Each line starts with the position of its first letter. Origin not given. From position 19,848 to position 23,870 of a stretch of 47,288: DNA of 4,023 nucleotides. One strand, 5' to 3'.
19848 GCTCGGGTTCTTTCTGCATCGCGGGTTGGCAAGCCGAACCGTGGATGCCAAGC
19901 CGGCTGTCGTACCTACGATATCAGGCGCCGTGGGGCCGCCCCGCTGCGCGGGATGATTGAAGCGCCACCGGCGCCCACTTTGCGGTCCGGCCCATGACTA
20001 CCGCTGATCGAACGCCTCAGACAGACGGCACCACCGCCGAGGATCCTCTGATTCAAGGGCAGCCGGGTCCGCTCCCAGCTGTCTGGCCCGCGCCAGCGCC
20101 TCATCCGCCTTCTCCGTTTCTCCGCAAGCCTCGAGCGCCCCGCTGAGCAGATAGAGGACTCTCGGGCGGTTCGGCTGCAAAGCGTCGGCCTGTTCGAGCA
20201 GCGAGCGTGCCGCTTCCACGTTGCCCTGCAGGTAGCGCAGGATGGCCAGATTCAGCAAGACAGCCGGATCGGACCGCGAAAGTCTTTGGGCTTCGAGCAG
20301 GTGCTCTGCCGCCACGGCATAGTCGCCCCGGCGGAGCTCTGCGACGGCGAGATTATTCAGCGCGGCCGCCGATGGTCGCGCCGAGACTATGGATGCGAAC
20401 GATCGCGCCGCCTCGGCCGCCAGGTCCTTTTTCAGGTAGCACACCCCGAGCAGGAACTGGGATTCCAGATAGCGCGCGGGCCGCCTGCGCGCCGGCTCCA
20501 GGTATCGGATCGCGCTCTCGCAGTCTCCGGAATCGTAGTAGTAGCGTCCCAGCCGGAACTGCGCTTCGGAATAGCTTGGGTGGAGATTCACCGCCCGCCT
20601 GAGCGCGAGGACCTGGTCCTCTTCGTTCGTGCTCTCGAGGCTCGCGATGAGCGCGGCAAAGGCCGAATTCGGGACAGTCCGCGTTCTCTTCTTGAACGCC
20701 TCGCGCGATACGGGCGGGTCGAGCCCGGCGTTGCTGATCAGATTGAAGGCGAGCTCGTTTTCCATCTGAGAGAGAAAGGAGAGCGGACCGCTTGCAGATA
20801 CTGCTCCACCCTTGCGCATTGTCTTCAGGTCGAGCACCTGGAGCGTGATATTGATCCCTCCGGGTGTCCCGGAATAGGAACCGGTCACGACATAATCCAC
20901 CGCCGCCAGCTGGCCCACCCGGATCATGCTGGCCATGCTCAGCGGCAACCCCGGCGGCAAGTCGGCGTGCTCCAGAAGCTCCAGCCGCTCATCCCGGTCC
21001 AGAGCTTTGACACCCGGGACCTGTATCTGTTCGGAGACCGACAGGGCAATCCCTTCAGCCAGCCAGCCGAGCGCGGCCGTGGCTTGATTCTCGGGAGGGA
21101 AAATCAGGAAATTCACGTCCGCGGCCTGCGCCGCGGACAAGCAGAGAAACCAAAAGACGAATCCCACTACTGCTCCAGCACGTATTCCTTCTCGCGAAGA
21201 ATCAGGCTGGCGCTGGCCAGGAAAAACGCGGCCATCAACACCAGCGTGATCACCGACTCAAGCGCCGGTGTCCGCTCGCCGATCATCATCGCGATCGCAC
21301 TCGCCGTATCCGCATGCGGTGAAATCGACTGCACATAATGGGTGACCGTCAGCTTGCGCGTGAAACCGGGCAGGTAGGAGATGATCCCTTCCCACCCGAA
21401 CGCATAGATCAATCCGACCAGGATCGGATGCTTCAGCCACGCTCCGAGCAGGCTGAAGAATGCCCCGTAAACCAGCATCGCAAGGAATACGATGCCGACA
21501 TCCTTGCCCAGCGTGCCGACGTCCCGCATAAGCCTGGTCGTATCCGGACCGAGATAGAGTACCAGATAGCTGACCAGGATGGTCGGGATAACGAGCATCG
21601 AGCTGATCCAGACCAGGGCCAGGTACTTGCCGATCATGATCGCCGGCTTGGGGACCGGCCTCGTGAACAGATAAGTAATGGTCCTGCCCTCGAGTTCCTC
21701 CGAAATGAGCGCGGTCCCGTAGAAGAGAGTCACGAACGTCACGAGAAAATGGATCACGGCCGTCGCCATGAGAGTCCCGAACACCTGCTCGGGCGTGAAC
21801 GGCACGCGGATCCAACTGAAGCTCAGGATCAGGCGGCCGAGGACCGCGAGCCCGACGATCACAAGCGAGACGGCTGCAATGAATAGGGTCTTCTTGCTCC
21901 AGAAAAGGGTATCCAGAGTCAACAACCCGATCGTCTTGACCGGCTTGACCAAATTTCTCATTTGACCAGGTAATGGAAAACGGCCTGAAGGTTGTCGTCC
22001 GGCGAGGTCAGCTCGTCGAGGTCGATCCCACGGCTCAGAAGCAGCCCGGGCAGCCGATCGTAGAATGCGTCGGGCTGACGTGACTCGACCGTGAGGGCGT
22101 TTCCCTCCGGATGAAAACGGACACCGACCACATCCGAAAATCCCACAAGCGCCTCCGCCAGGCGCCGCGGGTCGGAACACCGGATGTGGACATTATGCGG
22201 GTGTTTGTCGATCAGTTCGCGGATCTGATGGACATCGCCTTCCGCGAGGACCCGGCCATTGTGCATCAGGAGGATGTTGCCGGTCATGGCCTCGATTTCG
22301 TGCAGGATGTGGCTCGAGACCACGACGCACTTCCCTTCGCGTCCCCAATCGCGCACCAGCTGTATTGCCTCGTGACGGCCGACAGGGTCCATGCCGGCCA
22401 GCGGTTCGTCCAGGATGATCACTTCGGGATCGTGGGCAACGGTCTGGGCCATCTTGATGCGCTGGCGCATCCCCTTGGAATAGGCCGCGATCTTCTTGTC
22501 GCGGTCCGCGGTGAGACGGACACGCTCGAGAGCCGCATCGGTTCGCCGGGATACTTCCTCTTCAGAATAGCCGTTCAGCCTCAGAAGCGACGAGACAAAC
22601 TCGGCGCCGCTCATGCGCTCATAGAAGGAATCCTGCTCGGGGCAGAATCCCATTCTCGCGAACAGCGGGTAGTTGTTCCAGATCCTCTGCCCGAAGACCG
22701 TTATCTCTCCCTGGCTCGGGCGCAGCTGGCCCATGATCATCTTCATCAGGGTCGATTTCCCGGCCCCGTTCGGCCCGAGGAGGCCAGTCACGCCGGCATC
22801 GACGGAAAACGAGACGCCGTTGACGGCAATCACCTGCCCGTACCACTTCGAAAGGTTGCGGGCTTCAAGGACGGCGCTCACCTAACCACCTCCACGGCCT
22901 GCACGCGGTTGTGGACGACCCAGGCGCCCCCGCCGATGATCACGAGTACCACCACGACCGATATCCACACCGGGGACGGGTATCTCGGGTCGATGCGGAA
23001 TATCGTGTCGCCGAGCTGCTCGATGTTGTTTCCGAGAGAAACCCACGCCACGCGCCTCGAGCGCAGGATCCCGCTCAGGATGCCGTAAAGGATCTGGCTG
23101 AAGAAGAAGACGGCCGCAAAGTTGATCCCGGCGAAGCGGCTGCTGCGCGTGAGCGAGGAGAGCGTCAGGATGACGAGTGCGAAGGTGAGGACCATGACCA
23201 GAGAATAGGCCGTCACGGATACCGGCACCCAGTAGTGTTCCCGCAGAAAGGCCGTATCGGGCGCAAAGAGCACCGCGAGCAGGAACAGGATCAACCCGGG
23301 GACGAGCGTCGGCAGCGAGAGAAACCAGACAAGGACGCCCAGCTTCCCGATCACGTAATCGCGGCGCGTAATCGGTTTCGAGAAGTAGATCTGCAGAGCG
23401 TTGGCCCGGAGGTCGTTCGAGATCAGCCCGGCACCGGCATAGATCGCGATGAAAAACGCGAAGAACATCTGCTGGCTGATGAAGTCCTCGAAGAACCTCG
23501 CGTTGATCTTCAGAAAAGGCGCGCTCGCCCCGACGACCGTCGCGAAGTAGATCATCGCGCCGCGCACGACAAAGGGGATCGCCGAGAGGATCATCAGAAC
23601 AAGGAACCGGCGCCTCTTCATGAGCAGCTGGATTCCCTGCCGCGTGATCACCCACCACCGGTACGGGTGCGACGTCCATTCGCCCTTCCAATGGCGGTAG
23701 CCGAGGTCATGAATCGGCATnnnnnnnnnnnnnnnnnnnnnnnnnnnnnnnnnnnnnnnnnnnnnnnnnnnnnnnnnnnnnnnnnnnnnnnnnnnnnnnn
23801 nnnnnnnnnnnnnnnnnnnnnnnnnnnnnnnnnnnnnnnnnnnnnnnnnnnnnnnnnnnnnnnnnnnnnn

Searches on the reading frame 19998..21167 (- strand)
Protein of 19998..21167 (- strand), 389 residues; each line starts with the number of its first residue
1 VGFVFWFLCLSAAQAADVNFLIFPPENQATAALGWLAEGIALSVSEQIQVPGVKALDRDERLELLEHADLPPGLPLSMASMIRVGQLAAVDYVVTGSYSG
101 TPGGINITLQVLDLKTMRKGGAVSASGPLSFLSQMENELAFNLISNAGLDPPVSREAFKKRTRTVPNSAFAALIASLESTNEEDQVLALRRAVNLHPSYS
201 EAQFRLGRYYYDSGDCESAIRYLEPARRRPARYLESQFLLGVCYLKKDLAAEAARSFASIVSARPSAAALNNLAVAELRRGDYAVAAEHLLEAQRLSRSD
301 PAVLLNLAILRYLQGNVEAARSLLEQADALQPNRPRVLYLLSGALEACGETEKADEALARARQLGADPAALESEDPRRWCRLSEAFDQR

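Call 20: search_protein_families(library=pfam, proteins=[window:19998-21167:-], max_evalue=0.001)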
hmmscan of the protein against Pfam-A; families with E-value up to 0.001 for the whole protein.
window:19998-21167:- (389 aa): 13 families
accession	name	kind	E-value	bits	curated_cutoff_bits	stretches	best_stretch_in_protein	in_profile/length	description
PF14559.12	TPR_19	-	6.6e-15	55.6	25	2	278-341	2-65/68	Tetratricopeptide repeat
PF13432.12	TPR_16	-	5.8e-13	49.4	32.7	2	205-268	2-65/65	Tetratricopeptide repeat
PF13424.12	TPR_12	-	4.8e-12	46.3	30.1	2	267-327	3-71/77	Tetratricopeptide repeat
PF07719.23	TPR_2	-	1.4e-11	44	27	0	267-298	1-32/34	Tetratricopeptide repeat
PF13428.12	TPR_14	-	5e-11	42.6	23.5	0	301-341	1-41/44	Tetratricopeptide repeat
PF13181.12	TPR_8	-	9.2e-09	35.2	25.7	0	201-224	2-25/34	Tetratricopeptide repeat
PF13414.12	TPR_11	-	1.1e-07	31.8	26.8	0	278-315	5-42/42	TPR repeat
PF13174.12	TPR_6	-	2.7e-07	31.2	26.3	0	303-327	2-26/33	Tetratricopeptide repeat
PF12895.13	ANAPC3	-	1e-06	29.4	27.2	0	184-253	7-75/82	Anaphase-promoting complex, cyclosome, subunit 3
PF13431.12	TPR_17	-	1.1e-06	28.9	24.4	0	189-215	2-28/34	Tetratricopeptide repeat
PF25062.1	ARM_TT21_N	-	1.7e-05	25.1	40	1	209-347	3-146/222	Tetratricopeptide repeat protein 21 N-terminal ARM repeat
PF13374.12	TPR_10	-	4.5e-05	23.8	27.5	0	267-293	2-28/42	Tetratricopeptide repeat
PF25060.1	ARM_TT21_2nd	-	4.8e-05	23.4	27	0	236-348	25-138/270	Tetratricopeptide repeat protein 21 second ARM domain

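Call 29: search_protein_families(library=ncbifam, proteins=[window:19998-21167:-], max_evalue=0.001)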
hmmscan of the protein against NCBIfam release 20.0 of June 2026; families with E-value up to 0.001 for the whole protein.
window:19998-21167:- (389 aa): 16 families
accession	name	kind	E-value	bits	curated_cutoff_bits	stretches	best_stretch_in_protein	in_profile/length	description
TIGR02917.1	PEP_TPR_lipo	equivalog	1.9e-15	55.9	312.2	1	181-360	718-896/899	XrtA/PEP-CTERM system TPR-repeat protein PrsT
NF040959.1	MamA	equivalog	1.8e-12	47.2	200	0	318-367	122-171/204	magnetosome protein MamA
TIGR02521.1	type_IV_pilW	equivalog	5e-11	42.6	154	2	168-302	69-204/234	type IV pilus biogenesis/stability protein PilW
NF033920.0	C39_PA2778_fam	equivalog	7.8e-11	41.9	150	0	232-296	188-253/255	PA2778 family cysteine peptidase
NF047371.1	FlcA_CTERM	equivalog_domain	8e-09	34.5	300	0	187-226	334-373/646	periplasmic flagellar collar protein FlcA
TIGR02552.1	LcrH_SycD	equivalog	9.8e-06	25.3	104.8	0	305-367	56-118/136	SycD/LcrH family type III secretion system chaperone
NF052415.1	T3SS_chap_SctY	equivalog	1.2e-05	25.7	70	0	299-366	4-71/106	type III secretion apparatus assembly chaperone SctY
NF008520.0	PRK11447.1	equivalog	1.3e-05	23.3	858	0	314-363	474-523/1157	cellulose synthase complex outer membrane protein BcsC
TIGR02795.1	tol_pal_ybgF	equivalog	3.3e-05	24.5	90.1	0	235-269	40-78/119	tol-pal system protein YbgF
TIGR00540.1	TPR_hemY_coli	hypoth_equivalog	4.1e-05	22.5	142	0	264-363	115-214/385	heme biosynthesis-associated TPR protein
NF008755.0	PRK11788.1-3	equivalog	6e-05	22.5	430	1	159-363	30-242/388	lipopolysaccharide assembly protein LapB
NF007302.0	PRK09782.1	equivalog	0.00032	18.8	1223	0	181-228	627-674/990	phage receptor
NF008757.0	PRK11788.1-5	equivalog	0.00033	19.9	363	1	178-314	192-328/388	lipopolysaccharide assembly protein LapB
NF033758.1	gliding_GltE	equivalog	0.00051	19.1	225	0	237-339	225-328/411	adventurous gliding motility TPR repeat lipoprotein GltE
NF052400.1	M48_BAM_BepA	equivalog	0.0007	18.5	570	0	217-364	288-438/483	beta-barrel assembly-enhancing protease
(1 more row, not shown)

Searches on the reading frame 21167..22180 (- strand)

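Call 20: search_protein_families(library=pfam, proteins=[window:21167-22180:-], max_evalue=0.001)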
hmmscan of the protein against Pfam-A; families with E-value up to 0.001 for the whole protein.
window:21167-22180:- (337 aa): 1 family
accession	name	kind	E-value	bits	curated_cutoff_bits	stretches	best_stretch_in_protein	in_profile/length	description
PF12730.13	ABC2_membrane_4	-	1.6e-07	32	27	1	101-261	16-177/179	ABC-2 family transporter protein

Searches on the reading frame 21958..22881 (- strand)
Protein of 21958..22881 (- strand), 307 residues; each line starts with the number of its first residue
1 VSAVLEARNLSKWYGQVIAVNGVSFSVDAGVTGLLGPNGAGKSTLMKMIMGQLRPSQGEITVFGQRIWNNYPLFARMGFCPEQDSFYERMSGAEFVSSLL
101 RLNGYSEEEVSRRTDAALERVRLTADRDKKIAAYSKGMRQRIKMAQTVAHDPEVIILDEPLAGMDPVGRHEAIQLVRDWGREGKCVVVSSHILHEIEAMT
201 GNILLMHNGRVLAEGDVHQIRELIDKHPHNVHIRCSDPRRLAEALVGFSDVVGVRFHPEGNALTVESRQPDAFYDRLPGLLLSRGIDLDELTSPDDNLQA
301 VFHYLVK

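Call 20: search_protein_families(library=pfam, proteins=[window:21958-22881:-], max_evalue=0.001)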
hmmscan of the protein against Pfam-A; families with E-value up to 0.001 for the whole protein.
window:21958-22881:- (307 aa): 5 families
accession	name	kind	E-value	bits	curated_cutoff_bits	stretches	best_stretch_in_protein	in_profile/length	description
PF00005.33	ABC_tran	-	4.6e-28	99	25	1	21-162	2-137/137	ABC transporter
PF13304.12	AAA_21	-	1.2e-06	29.3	27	1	31-99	1-76/304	AAA domain, putative AbiEii toxin, Type IV TA system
PF13555.12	AAA_29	-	0.00057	20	27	0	21-54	13-47/61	P-loop containing region of AAA domain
PF04310.18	MukB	-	0.00065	19.9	23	0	24-58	21-55/226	MukB N-terminal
PF13476.12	AAA_23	-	0.00068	20.8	27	0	24-49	14-39/201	AAA domain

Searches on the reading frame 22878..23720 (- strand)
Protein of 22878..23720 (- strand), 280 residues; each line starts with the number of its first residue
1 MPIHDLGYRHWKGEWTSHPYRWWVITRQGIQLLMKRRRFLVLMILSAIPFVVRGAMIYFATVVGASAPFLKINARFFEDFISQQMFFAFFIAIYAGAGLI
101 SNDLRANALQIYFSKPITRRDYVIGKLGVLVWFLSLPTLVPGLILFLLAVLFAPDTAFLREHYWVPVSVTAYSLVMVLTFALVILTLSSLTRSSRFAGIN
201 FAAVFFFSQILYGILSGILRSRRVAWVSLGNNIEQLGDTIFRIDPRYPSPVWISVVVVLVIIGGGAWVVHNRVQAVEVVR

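Call 20: search_protein_families(library=pfam, proteins=[window:22878-23720:-], max_evalue=0.001)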
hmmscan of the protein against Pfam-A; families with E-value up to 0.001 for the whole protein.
window:22878-23720:- (280 aa): 2 families
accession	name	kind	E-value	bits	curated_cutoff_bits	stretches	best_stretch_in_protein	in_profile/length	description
PF12679.13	ABC2_membrane_2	-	9.1e-12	45.2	27.2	1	23-260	1-269/283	ABC-2 family transporter protein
PF13346.12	ABC2_membrane_5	-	6.3e-05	23.1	25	1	79-261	34-192/205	ABC-2 family transporter protein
